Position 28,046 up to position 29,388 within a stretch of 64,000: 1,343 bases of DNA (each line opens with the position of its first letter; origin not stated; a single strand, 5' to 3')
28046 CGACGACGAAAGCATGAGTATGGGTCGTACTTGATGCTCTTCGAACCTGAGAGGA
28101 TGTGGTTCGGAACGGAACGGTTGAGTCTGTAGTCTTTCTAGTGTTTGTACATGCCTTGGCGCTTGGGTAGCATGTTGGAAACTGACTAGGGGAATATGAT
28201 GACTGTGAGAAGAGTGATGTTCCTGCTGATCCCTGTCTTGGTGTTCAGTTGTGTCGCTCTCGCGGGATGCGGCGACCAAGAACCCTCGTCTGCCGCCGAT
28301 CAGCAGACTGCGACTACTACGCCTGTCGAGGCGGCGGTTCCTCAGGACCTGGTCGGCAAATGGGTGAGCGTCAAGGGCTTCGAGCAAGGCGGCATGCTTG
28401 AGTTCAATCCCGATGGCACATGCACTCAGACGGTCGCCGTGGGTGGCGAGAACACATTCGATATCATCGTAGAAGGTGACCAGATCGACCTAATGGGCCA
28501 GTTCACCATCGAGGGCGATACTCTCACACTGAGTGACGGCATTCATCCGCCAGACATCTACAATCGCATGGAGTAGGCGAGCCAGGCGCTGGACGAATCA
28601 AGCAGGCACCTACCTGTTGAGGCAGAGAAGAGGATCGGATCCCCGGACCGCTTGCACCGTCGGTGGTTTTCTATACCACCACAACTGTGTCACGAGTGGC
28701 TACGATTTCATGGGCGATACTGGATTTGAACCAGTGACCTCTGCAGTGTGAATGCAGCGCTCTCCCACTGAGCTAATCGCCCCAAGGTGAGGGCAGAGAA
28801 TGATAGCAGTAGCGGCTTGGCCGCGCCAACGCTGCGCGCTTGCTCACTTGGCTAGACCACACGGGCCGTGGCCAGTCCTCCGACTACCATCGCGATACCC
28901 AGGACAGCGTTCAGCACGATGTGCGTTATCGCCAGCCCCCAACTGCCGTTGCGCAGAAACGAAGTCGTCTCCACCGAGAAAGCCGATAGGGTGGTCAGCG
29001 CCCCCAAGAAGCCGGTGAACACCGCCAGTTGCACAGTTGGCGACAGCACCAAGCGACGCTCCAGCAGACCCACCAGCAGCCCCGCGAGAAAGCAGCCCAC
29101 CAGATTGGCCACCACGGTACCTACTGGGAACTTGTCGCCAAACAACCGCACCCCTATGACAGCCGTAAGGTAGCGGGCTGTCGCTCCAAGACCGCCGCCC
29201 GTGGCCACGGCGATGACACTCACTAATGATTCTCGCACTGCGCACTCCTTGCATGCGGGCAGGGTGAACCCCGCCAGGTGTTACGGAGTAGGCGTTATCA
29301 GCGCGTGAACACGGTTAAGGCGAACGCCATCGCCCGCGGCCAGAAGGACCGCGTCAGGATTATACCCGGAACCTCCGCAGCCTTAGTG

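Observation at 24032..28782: Four direct repeats derived from the 3' end of tRNA-Val divide a 4.7-kb stretch into small cassettes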

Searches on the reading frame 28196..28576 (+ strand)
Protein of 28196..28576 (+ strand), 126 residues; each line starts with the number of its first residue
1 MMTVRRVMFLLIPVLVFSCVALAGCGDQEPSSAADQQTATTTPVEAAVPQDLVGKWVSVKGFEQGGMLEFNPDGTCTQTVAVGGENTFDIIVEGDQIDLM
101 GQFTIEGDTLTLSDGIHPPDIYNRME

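Call 11: find_encoding_contigs(protein=window:28196-28576:+, flank=10000, max_places=10)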
Protein window:28196-28576:+ (126 aa): 2 contigs read that carry it; 2 places shown.
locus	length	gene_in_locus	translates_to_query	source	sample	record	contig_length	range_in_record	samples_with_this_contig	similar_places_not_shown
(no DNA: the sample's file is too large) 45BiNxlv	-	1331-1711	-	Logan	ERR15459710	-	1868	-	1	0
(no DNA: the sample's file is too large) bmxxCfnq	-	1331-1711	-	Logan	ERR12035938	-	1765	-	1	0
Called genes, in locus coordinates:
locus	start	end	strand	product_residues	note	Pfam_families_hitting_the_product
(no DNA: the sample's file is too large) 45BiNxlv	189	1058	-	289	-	PF21760:SecD_1st, PF22599:SecDF_P1_head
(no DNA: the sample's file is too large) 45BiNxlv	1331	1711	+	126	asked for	-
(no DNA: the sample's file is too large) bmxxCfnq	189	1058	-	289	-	PF21760:SecD_1st, PF22599:SecDF_P1_head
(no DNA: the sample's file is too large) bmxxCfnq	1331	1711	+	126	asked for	-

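Call 13: search_protein_families(library=pfam, proteins=[window:28196-28576:+], max_evalue=0.01)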
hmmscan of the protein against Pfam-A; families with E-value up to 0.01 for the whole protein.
window:28196-28576:+ (126 aa): 1 family
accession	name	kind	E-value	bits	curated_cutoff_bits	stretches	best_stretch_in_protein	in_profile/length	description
PF18692.7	DUF5640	-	0.001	19.4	28.5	0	51-106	2-52/85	Family of unknown function (DUF5640)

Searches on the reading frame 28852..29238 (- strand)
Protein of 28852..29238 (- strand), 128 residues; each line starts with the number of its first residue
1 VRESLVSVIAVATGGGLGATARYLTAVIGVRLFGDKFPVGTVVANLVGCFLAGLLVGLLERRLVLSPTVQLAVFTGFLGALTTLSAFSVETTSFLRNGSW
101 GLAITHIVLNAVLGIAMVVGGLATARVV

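Call 13: search_protein_families(library=pfam, proteins=[window:28852-29238:-], max_evalue=0.01)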
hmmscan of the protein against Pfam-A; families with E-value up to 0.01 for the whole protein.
window:28852-29238:- (128 aa): 1 family
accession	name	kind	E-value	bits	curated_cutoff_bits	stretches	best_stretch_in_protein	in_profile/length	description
PF02537.21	CRCB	-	7.2e-24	84.5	32.9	1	9-121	1-102/103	CrcB-like protein, Camphor Resistance (CrcB)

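Call 16: find_encoding_contigs(protein=window:28852-29238:-, flank=10000, max_places=10)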
Protein window:28852-29238:- (128 aa): no gene with exactly this product is on record in the collection.

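Call 18: find_encoding_contigs(protein=window:28855-29238:-, flank=10000, max_places=10)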
Protein seq(128 aa) (128 aa): no gene with exactly this product is on record in the collection.

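Call 23: find_homologous_proteins(query=window:28855-29238:-, max_evalue=1e-10)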
Query seq(128 aa) (128 aa): 60 proteins with E <= 1e-10 among 480 candidates.
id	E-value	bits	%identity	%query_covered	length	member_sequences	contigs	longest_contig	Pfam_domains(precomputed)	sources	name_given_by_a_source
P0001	1.1e-68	247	100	100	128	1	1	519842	PF02537.22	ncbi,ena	-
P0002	2.2e-58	214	87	98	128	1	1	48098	PF02537.22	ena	-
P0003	7.7e-57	209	80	100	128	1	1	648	PF02537.22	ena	-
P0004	7.7e-56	205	83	96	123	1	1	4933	PF02537.22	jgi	-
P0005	4.8e-53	196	80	96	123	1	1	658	PF02537.22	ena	-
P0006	4.5e-52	193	81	96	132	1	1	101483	PF02537.22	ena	-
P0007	3.9e-51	190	77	100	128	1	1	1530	PF02537.22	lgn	-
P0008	4.7e-51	190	79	83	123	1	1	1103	PF02537.22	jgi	jgi:CrcB protein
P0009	3.5e-50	187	74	98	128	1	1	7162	PF02537.22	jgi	jgi:CrcB protein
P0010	1.7e-48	182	74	99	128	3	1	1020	PF02537.22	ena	-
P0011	2.1e-48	182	74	99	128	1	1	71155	PF02537.22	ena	-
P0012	3.5e-47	178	71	99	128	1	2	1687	PF02537.22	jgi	jgi:CrcB protein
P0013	9.8e-47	176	69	98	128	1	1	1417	PF02537.22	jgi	jgi:CrcB protein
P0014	6.5e-46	173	72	96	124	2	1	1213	PF02537.22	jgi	jgi:fluoride exporter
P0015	7.5e-46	173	70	98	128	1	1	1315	PF02537.22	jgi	jgi:CrcB protein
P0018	1.3e-45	172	71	98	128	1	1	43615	PF02537.22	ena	-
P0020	4.8e-45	171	71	100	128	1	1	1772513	PF02537.22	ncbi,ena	-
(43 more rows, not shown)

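Call 25: find_encoding_contigs(protein=P0002, flank=10000, max_places=3)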
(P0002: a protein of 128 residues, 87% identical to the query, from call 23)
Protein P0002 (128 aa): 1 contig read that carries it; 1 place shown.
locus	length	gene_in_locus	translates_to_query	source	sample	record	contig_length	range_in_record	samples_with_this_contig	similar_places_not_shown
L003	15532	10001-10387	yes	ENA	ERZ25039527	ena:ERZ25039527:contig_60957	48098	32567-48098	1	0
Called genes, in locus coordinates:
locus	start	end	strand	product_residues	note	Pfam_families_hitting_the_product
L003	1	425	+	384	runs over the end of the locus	PF08275:DNAG_N (weak), PF01751:Toprim, PF13155:Toprim_2, PF13662:Toprim_4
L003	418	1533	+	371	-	PF03979:Sigma70_r1_1, PF00140:Sigma70_r1_2, PF04542:Sigma70_r2, PF04539:Sigma70_r3, PF04545:Sigma70_r4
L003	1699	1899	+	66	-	PF00313:CSD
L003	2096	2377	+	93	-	PF02686:GatC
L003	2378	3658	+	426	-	PF01425:Amidase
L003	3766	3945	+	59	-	-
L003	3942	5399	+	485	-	PF02934:GatB_N, PF02637:GatB_Yqey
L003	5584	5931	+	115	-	PF01638:HxlR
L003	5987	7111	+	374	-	PF03979:Sigma70_r1_1, PF00140:Sigma70_r1_2, PF04542:Sigma70_r2, PF04539:Sigma70_r3, PF04545:Sigma70_r4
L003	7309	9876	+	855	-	PF00403:HMA, PF00122:E1-E2_ATPase, PF00702:Hydrolase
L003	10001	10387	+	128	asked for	PF02537:CRCB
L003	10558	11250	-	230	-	PF13472:Lipase_GDSL_2 (weak)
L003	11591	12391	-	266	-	-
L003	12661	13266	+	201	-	PF01909:NTP_transf_2 (weak), PF18765:Polbeta (weak)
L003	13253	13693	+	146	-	-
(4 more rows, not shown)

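Call 26: find_encoding_contigs(protein=P0006, flank=10000, max_places=3)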
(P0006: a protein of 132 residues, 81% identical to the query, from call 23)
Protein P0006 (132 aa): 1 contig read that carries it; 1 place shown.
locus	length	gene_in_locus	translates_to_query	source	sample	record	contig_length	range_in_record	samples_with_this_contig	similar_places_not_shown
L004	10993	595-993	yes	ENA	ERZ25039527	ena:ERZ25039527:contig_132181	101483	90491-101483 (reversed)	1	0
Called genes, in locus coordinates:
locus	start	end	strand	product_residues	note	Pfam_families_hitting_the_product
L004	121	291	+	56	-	-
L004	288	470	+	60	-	-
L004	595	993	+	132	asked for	PF02537:CRCB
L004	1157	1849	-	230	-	PF13472:Lipase_GDSL_2 (weak)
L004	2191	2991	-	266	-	-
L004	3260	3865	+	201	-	PF01909:NTP_transf_2 (weak), PF18765:Polbeta (weak)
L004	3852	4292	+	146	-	-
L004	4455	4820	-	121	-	PF02391:MoaE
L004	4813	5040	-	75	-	PF03459:TOBE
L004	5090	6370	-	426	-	PF07690:MFS_1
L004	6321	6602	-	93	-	-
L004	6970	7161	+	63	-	-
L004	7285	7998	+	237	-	-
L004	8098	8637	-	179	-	PF06210:DUF1003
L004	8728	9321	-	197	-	PF00440:TetR_N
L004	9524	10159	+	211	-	PF02607:B12-binding_2, PF02310:B12-binding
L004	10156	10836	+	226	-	-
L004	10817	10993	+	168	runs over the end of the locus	PF01208:URO-D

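Call 32: find_encoding_contigs(protein=P0020, flank=10000, max_places=2)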
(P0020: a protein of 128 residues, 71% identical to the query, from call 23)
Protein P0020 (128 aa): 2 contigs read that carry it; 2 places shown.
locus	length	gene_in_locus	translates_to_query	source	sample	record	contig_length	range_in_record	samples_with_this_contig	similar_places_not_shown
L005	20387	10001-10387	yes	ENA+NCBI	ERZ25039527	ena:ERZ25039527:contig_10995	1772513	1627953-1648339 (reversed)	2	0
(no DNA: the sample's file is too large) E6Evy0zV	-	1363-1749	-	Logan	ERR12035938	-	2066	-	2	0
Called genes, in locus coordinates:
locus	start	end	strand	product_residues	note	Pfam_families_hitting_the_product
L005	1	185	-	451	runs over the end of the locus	PF01551:Peptidase_M23, PF04122:CW_binding_2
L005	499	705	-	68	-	-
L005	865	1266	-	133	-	PF00899:ThiF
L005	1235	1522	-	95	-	PF00899:ThiF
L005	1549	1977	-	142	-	PF00291:PALP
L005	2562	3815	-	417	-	PF00155:Aminotran_1_2, PF01053:Cys_Met_Meta_PP, PF01041:DegT_DnrJ_EryC1, PF00266:Aminotran_5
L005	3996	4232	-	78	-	PF02082:Rrf2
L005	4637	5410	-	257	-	PF00702:Hydrolase, PF13344:Hydrolase_6, PF13242:Hydrolase_like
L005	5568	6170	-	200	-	PF04015:DUF362, PF13183:Fer4_8 (faint), PF00037:Fer4 (faint), PF13237:Fer4_10 (weak), PF12837:Fer4_6 (faint), PF12838:Fer4_7, PF13187:Fer4_9 (weak)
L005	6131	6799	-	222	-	PF04015:DUF362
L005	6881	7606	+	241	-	PF00175:NAD_binding_1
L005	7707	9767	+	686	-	PF00425:Chorismate_bind, PF01063:Aminotran_4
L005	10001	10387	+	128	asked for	PF02537:CRCB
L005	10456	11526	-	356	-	PF03706:LPG_synthase_TM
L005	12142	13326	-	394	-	PF23023:Anti-Pycsar_Apyc1, PF00753:Lactamase_B, PF12706:Lactamase_B_2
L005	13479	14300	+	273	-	PF09339:HTH_IclR, PF13412:HTH_24 (weak), PF01614:IclR_C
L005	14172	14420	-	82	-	-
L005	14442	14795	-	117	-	PF00694:Aconitase_C (weak)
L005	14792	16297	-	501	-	PF00330:Aconitase, PF00694:Aconitase_C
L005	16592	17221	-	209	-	PF00330:Aconitase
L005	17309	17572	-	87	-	PF08502:LeuA_dimer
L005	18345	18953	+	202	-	-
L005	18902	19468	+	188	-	-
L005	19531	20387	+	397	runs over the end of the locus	PF01244:Peptidase_M19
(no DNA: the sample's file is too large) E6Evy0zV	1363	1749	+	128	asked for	PF02537:CRCB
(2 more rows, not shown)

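Call 33: find_encoding_contigs(protein=P0011, flank=10000, max_places=2)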
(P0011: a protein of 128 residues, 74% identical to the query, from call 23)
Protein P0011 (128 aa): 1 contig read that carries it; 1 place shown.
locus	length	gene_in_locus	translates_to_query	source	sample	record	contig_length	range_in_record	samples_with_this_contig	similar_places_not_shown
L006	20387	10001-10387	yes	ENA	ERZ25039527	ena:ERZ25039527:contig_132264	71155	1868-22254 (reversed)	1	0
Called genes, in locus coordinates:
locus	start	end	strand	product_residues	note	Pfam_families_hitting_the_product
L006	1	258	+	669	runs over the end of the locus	PF13286:HD_assoc, PF01807:Zn_ribbon_DnaG, PF08275:DNAG_N, PF01751:Toprim, PF13155:Toprim_2, PF13362:Toprim_3 (weak), PF13662:Toprim_4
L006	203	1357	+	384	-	PF03979:Sigma70_r1_1, PF00140:Sigma70_r1_2, PF04542:Sigma70_r2, PF04539:Sigma70_r3, PF04545:Sigma70_r4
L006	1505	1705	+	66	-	PF00313:CSD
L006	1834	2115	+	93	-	PF02686:GatC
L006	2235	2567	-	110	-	-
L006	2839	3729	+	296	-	PF01425:Amidase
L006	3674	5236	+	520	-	PF02934:GatB_N, PF02637:GatB_Yqey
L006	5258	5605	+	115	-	PF01638:HxlR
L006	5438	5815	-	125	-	-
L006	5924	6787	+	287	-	PF00140:Sigma70_r1_2, PF04542:Sigma70_r2, PF04539:Sigma70_r3, PF04545:Sigma70_r4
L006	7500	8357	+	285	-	PF00403:HMA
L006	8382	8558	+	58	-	PF00122:E1-E2_ATPase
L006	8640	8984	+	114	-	-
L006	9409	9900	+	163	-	PF00702:Hydrolase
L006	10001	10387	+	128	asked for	PF02537:CRCB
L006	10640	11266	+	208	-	-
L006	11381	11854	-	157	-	-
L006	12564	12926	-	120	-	PF03793:PASTA (weak)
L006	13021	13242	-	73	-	-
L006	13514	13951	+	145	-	-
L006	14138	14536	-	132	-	PF03793:PASTA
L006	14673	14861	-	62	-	-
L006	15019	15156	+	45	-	-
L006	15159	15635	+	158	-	PF02310:B12-binding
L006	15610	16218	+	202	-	-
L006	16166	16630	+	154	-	-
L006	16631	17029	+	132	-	PF00076:RRM_1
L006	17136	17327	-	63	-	-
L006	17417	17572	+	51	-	-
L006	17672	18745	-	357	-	PF02579:Nitro_FeMo-Co, PF12801:Fer4_5 (weak)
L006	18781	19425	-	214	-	-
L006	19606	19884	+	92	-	-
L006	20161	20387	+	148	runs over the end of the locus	PF04542:Sigma70_r2, PF08281:Sigma70_r4_2, PF04545:Sigma70_r4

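Call 43: find_encoding_contigs(protein=P0004, flank=10000, max_places=2)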
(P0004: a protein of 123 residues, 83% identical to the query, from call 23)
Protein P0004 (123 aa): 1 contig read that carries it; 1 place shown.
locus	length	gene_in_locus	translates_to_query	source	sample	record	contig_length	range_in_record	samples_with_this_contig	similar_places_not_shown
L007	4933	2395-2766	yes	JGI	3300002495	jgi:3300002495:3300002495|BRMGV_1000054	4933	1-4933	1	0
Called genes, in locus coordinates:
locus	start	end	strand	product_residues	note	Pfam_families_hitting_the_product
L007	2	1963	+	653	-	?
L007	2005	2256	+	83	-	-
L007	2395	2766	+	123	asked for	PF02537:CRCB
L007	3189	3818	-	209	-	PF06719:AraC_N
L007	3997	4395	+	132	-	PF02311:AraC_binding (weak), PF07883:Cupin_2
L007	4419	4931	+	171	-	?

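Call 58: find_encoding_contigs(protein=P0018, flank=10000, max_places=2)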
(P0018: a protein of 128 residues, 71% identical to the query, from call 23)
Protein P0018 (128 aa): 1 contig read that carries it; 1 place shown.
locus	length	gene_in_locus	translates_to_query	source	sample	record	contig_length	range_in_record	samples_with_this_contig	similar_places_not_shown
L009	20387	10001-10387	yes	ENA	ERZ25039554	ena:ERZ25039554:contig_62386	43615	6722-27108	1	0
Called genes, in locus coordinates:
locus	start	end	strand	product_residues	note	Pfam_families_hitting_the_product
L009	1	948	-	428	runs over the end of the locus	PF01960:ArgJ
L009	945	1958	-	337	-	PF01118:Semialdhyde_dh, PF22698:Semialdhyde_dhC_1, PF02774:Semialdhyde_dhC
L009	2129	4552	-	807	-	PF01588:tRNA_bind, PF03483:B3_4, PF03484:B5, PF17759:tRNA_synthFbeta, PF03147:FDX-ACB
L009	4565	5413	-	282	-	PF01409:tRNA-synt_2d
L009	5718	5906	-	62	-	-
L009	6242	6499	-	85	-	PF22435:MRM3-like_sub_bind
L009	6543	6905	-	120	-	PF00453:Ribosomal_L20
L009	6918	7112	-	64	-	PF01632:Ribosomal_L35p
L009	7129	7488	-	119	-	PF05198:IF3_N, PF00707:IF3_C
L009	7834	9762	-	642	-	PF02824:TGS, PF07973:tRNA_SAD, PF00587:tRNA-synt_2b, PF03129:HGTP_anticodon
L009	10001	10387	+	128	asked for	PF02537:CRCB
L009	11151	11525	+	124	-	-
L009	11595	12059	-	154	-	PF00990:GGDEF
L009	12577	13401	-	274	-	PF08530:PepX_C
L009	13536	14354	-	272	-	-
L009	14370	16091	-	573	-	PF00890:FAD_binding_2, PF01266:DAO (weak), PF01946:Thi4 (faint), PF03486:HI0933_like (faint), PF07992:Pyr_redox_2 (faint), PF12831:FAD_oxidored (weak), PF02910:Succ_DH_flav_C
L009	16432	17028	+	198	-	PF00440:TetR_N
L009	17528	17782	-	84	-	PF05119:Terminase_4 (weak)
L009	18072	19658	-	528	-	PF01784:DUF34_NIF3, PF00075:RNase_H, PF13456:RVT_3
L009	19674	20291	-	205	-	PF13577:SnoaL_4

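Call 64: search_protein_families(library=pfam, proteins=[L004:1157-1849:-, L004:2191-2991:-, L004:3260-3865:+, L004:3852-4292:+, L004:6321-6602:-, L004:6970-7161:+, L006:10640-11266:+, L006:11381-11854:-, L006:13514-13951:+, L007:3189-3818:-], max_evalue=0.05)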
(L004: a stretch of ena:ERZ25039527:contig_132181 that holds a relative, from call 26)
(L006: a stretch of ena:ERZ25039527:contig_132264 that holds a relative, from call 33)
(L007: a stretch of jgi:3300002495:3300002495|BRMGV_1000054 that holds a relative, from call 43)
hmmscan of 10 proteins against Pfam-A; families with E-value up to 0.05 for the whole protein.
L004:1157-1849:- (230 aa): 1 family
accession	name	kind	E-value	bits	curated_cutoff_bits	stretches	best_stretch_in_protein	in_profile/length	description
PF13472.12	Lipase_GDSL_2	-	1.5e-06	29.3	32.9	1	37-187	1-158/178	GDSL-like Lipase/Acylhydrolase family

L004:2191-2991:- (266 aa): 1 family
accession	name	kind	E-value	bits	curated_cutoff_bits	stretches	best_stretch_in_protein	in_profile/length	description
PF06439.18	3keto-disac_hyd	-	0.0079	16.7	26.8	1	122-222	66-153/187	3-keto-disaccharide hydrolase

L004:3260-3865:+ (201 aa): 5 families
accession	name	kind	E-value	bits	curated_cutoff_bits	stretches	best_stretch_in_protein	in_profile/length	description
PF18765.7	Polbeta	-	5.8e-07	30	26.9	1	111-151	12-52/93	Polymerase beta, Nucleotidyltransferase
PF01909.29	NTP_transf_2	-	1.3e-06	29.2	21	1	101-150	4-57/93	Nucleotidyltransferase domain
PF22600.2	MTPAP-like_central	-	0.00081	19.9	27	1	97-156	25-71/139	Poly(A) RNA polymerase, mitochondrial-like, central palm domain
PF24033.1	DUF7342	-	0.021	15.3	31.6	1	44-112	27-93/150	Family of unknown function (DUF7342)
PF12802.13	MarR_2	-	0.044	14.4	27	0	22-68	9-54/61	MarR family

L004:3852-4292:+ (146 aa): 0 families

L004:6321-6602:- (93 aa): 0 families

L004:6970-7161:+ (63 aa): 0 families

L006:10640-11266:+ (208 aa): 0 families

L006:11381-11854:- (157 aa): 0 families

L006:13514-13951:+ (145 aa): 1 family
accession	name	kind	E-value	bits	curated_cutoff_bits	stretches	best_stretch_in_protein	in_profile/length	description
PF19525.4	Ets1_N_flank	-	0.0069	16.4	27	1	83-139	100-156/188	Ets1 N-terminal flanking region of Ets domain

L007:3189-3818:- (209 aa): 1 family
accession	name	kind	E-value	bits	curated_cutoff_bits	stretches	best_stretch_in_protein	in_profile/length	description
PF06719.19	AraC_N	-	1e-41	142.4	24.2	1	25-173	2-149/150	AraC-type transcriptional regulator N-terminus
